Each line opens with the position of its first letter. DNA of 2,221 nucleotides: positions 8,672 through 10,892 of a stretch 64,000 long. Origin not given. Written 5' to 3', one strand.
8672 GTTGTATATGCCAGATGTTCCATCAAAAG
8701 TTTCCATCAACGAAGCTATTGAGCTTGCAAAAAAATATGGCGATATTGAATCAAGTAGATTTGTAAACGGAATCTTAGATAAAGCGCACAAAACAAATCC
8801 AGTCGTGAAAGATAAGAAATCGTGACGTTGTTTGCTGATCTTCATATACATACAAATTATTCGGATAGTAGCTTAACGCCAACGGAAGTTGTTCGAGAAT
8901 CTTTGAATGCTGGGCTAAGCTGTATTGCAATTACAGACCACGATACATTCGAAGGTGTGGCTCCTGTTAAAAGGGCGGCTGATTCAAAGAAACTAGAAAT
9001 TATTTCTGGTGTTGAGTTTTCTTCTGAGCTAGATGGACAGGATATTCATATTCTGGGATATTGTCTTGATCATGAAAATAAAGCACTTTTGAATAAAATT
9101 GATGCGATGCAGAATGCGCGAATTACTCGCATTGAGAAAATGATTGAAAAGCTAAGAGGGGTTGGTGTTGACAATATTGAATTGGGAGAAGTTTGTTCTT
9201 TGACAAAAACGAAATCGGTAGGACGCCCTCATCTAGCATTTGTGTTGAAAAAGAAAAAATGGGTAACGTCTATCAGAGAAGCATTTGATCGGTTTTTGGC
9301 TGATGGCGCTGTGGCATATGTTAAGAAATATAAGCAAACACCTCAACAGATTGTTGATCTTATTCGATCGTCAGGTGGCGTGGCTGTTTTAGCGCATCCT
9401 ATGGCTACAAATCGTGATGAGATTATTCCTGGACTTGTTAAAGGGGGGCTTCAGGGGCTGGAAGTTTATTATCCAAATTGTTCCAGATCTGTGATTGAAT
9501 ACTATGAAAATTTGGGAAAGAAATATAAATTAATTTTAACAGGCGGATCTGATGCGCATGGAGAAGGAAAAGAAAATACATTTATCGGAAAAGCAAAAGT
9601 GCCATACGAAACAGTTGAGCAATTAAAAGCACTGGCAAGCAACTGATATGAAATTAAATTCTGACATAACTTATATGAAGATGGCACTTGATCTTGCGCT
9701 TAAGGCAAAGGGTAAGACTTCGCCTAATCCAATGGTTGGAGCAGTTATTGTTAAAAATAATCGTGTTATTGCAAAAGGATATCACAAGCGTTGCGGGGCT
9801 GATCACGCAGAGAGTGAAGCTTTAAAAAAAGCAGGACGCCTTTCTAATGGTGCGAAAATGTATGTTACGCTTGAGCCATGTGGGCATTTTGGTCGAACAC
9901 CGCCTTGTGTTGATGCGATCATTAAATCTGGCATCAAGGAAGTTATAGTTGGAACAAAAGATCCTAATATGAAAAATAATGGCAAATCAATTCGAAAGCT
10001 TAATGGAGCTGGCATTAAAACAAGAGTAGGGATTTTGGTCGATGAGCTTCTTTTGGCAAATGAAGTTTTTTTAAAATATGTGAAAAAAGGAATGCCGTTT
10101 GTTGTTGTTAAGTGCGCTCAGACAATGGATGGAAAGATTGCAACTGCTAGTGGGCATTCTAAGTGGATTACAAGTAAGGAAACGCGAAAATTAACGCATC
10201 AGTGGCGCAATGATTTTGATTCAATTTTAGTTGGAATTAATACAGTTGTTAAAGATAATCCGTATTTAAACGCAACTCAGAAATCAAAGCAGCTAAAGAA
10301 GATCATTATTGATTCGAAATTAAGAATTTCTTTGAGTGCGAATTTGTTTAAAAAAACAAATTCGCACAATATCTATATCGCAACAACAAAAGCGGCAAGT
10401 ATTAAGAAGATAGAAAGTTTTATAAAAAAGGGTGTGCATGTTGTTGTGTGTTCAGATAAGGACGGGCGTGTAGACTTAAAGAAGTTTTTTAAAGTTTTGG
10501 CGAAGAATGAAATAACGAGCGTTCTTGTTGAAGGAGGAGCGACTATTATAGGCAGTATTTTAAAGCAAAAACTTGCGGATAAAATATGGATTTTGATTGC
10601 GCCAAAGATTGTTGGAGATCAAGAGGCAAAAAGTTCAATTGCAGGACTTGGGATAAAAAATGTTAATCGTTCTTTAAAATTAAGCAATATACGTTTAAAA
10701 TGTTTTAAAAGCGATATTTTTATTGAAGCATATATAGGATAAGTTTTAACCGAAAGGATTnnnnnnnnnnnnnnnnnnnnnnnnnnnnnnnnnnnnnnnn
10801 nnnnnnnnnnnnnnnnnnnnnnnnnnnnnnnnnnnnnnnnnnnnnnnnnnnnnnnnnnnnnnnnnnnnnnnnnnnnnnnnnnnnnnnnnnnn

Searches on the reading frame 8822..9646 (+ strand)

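Call 98: search_protein_families(library=pfam, proteins=[window:8822-9646:+], max_evalue=1e-8)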
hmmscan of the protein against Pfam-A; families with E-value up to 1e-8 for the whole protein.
window:8822-9646:+ (274 aa): 1 family
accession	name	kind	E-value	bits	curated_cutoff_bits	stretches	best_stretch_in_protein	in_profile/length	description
PF02811.25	PHP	-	8.9e-13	49.3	26.4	1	6-83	1-71/164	PHP domain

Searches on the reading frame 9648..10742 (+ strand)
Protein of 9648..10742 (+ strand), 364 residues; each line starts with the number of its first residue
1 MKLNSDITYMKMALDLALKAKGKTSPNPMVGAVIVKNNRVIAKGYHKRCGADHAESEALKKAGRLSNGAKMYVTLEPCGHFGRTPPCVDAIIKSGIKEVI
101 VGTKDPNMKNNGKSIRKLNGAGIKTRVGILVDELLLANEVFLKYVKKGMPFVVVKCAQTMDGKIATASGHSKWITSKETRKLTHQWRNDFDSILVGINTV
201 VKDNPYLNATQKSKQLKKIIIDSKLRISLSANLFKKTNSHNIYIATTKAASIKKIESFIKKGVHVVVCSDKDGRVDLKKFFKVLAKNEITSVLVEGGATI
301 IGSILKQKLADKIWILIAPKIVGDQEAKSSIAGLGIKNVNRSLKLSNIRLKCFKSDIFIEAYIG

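Call 98: search_protein_families(library=pfam, proteins=[window:9648-10742:+], max_evalue=1e-8)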
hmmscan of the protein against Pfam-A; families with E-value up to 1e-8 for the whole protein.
window:9648-10742:+ (364 aa): 3 families
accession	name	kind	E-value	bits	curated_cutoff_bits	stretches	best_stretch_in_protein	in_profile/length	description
PF01872.23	RibD_C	-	1.2e-46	159.5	24.1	1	150-347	1-185/197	RibD C-terminal domain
PF00383.29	dCMP_cyt_deam_1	-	2.2e-22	79.3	25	1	5-103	3-102/102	Cytidine and deoxycytidylate deaminase zinc-binding region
PF14437.12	MafB19-deam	-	2e-15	57.3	27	1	7-121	4-119/142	MafB19-like deaminase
